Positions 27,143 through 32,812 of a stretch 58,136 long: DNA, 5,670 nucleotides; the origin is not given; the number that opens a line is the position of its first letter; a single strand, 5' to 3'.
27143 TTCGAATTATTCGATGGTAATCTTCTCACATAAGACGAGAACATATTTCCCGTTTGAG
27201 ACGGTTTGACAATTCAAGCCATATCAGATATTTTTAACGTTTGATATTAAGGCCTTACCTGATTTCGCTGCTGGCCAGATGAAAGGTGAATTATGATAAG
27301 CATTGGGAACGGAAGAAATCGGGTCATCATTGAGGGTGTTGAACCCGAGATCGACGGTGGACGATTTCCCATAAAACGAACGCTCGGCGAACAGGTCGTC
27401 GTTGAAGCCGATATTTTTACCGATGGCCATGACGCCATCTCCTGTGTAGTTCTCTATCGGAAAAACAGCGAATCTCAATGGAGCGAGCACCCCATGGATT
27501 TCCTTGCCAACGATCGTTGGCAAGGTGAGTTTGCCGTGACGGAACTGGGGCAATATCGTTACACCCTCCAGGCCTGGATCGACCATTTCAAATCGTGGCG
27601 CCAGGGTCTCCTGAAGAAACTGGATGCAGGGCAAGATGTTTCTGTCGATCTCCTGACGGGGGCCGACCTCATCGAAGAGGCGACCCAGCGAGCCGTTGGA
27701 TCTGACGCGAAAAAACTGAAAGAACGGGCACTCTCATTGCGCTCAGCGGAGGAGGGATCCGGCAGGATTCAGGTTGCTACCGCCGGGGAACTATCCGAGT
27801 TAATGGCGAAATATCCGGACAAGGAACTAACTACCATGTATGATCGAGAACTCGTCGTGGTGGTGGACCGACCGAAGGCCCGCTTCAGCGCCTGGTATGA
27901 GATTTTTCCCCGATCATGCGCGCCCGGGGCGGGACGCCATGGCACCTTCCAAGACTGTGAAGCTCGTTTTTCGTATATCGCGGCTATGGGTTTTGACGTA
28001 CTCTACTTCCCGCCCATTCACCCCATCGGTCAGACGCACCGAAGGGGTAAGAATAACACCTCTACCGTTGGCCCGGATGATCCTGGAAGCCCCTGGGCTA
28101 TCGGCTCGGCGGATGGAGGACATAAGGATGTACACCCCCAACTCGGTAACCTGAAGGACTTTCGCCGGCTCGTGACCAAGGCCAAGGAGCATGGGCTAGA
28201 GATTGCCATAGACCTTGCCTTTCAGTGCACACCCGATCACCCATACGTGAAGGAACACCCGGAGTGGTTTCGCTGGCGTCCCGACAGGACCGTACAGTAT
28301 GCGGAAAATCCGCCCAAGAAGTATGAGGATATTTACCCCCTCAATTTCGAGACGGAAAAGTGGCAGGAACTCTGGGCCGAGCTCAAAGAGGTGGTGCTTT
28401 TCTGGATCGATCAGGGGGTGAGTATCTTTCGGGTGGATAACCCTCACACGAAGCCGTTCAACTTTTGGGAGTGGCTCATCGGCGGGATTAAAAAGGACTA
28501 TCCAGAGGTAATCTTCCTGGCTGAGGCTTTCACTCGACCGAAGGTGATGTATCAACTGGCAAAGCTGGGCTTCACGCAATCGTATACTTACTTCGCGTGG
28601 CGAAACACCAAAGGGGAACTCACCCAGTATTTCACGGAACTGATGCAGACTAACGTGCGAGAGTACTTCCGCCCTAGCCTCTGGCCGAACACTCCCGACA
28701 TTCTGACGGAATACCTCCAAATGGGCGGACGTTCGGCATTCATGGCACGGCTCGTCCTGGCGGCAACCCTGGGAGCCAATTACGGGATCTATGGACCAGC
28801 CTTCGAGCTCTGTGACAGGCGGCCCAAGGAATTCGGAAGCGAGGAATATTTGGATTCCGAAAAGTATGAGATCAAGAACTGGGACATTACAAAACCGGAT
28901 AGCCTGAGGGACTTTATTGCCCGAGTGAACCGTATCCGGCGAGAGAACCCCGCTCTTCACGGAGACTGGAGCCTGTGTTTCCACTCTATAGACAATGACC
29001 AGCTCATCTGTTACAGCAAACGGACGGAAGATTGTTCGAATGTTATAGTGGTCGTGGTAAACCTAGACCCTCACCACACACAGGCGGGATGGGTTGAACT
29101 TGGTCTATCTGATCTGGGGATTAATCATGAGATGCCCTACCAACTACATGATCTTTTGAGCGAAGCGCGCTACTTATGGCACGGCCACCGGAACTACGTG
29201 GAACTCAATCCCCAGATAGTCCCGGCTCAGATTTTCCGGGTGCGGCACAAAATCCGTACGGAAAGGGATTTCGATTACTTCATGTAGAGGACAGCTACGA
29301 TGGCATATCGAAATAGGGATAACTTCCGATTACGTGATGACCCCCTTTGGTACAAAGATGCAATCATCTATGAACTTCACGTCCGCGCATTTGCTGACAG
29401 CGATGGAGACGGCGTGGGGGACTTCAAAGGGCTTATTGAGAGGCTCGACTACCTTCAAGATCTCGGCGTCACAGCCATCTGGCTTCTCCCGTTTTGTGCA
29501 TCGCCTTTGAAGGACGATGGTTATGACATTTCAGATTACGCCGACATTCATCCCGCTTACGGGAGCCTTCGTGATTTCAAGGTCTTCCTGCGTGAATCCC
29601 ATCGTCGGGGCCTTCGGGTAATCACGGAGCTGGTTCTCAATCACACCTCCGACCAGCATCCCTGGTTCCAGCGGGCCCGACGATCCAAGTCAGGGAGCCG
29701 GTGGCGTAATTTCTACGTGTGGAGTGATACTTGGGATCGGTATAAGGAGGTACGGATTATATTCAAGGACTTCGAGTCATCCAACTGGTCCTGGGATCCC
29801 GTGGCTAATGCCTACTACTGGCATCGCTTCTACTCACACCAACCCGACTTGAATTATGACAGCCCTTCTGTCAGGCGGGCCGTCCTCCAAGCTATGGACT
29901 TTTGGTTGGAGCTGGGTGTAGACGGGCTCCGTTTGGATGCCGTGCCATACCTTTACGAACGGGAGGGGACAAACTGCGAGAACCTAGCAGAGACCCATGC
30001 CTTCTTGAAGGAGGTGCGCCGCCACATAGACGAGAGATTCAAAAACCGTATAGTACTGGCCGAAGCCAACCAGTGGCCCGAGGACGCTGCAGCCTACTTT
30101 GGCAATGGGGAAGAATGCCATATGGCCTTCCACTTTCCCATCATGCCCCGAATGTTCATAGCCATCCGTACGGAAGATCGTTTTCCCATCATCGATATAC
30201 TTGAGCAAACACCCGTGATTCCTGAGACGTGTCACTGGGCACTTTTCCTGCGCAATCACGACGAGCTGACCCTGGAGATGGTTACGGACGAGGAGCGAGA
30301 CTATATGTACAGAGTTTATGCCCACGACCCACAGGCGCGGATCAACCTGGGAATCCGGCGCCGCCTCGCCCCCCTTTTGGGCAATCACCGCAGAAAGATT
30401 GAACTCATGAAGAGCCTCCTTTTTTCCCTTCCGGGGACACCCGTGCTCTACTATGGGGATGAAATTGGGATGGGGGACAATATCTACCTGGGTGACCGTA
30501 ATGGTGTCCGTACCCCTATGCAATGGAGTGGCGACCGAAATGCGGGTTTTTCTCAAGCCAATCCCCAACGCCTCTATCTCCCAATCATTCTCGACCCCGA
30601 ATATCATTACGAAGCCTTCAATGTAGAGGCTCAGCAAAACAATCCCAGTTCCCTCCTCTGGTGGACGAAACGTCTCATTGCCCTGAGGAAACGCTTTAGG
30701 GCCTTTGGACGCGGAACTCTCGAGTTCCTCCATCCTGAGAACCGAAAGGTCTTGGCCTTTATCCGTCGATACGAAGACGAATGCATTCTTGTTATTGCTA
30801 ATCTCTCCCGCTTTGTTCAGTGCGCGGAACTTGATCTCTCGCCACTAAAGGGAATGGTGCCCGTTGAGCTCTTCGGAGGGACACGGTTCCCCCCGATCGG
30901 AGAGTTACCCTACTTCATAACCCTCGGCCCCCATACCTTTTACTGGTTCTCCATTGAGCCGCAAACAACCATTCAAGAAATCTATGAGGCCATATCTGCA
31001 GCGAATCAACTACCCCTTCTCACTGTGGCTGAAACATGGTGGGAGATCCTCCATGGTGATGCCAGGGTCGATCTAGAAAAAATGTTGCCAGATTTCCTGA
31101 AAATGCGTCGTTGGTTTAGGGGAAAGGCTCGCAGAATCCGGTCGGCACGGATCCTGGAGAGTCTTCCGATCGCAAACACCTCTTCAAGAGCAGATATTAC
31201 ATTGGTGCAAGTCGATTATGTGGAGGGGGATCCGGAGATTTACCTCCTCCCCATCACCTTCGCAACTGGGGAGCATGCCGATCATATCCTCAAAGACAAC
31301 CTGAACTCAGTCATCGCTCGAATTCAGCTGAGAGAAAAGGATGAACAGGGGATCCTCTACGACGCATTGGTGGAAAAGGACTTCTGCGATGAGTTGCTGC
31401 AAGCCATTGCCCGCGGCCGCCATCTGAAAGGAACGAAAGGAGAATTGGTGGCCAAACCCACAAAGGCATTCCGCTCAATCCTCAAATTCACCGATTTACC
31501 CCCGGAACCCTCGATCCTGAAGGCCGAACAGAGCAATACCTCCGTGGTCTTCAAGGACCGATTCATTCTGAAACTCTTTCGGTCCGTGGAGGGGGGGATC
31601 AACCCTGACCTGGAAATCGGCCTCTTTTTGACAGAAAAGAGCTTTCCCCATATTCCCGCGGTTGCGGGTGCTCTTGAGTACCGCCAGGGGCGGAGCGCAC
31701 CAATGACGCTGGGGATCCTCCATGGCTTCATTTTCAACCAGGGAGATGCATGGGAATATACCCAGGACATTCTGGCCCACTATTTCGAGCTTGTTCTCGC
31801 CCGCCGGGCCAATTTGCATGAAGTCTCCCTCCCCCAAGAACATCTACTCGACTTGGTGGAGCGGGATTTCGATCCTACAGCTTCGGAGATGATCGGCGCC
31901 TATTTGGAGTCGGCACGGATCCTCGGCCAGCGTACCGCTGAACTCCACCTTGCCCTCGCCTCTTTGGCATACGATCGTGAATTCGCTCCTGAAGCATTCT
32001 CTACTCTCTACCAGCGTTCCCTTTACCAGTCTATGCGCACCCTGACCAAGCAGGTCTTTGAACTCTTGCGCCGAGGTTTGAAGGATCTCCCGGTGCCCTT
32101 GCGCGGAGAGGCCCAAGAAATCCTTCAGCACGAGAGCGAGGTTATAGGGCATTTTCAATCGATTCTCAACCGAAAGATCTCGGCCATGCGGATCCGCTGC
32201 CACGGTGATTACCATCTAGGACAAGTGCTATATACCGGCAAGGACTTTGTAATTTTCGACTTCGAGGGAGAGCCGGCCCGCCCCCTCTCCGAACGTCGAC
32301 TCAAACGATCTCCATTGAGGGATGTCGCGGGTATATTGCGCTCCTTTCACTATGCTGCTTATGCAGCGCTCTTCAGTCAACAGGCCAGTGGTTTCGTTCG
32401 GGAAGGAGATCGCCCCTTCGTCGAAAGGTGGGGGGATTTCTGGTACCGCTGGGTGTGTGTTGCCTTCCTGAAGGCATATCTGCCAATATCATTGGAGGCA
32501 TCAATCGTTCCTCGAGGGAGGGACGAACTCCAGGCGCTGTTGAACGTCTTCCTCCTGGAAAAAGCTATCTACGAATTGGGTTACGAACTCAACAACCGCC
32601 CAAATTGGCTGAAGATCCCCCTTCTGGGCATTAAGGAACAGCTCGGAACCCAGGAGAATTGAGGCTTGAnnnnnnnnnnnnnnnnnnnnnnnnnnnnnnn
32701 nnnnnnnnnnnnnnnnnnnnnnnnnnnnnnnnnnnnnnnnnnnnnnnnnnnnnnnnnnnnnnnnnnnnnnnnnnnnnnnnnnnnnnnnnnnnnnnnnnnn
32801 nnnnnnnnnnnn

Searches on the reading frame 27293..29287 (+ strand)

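Call 49: search_protein_families(library=pfam, proteins=[window:27293-29287:+])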
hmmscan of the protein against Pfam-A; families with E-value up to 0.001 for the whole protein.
window:27293-29287:+ (664 aa): 3 families
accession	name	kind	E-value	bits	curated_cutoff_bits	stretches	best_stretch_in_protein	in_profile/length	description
PF11896.14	GlgE_dom_N_S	-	5.6e-61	206.4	25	1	9-193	1-179/179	Alpha-1,4-glucan:maltose-1-phosphate maltosyltransferase, domain N/S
PF21702.3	GLGE_C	-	6.8e-32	110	27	1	563-650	1-87/87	GLGE, C-terminal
PF00128.31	Alpha-amylase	-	2e-09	37.7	22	1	204-361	2-138/446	Alpha amylase, catalytic domain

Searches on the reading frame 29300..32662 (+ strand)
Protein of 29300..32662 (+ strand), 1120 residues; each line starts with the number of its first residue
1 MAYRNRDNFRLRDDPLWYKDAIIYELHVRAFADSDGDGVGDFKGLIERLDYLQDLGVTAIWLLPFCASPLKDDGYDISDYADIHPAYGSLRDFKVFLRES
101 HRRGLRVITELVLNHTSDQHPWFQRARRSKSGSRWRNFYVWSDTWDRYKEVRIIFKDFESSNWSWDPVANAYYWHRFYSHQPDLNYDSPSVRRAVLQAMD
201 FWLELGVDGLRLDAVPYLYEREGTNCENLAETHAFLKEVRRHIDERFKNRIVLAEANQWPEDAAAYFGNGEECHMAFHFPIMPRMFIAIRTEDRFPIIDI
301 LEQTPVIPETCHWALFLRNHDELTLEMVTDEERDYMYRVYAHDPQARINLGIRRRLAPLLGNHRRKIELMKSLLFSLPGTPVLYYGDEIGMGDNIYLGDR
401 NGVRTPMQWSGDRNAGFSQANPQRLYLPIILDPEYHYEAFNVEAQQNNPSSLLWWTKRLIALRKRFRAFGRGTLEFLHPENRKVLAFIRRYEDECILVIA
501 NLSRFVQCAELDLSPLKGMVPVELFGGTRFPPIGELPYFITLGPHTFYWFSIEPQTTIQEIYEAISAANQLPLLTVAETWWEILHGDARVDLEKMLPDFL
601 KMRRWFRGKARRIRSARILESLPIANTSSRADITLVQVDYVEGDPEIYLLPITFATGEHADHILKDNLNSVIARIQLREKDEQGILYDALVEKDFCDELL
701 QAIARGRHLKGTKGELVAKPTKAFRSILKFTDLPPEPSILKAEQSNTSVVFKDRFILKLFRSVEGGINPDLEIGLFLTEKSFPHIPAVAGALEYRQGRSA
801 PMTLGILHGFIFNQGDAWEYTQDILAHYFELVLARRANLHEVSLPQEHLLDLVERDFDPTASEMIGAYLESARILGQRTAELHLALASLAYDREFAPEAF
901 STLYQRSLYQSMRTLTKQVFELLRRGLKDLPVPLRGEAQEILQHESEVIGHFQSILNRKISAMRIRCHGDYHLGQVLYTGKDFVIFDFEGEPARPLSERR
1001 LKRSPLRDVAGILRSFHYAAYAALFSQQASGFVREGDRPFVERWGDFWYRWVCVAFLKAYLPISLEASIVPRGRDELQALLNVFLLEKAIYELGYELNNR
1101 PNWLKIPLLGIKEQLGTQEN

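Call 49: search_protein_families(library=pfam, proteins=[window:29300-32662:+])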
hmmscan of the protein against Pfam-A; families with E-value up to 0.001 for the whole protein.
window:29300-32662:+ (1120 aa): 4 families
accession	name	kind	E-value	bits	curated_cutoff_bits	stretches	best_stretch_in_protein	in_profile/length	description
PF00128.31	Alpha-amylase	-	3.3e-91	307.2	22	1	29-469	5-443/446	Alpha amylase, catalytic domain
PF16657.11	Malt_amylase_C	-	1.6e-29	102.2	27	1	472-549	1-75/75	Maltogenic Amylase, C-terminal domain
PF18085.6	Mak_N_cap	-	8.9e-09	36.7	22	1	599-690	1-85/87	Maltokinase N-terminal cap domain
PF01636.29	APH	-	0.00021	21.6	23.2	0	873-989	98-195/239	Phosphotransferase enzyme family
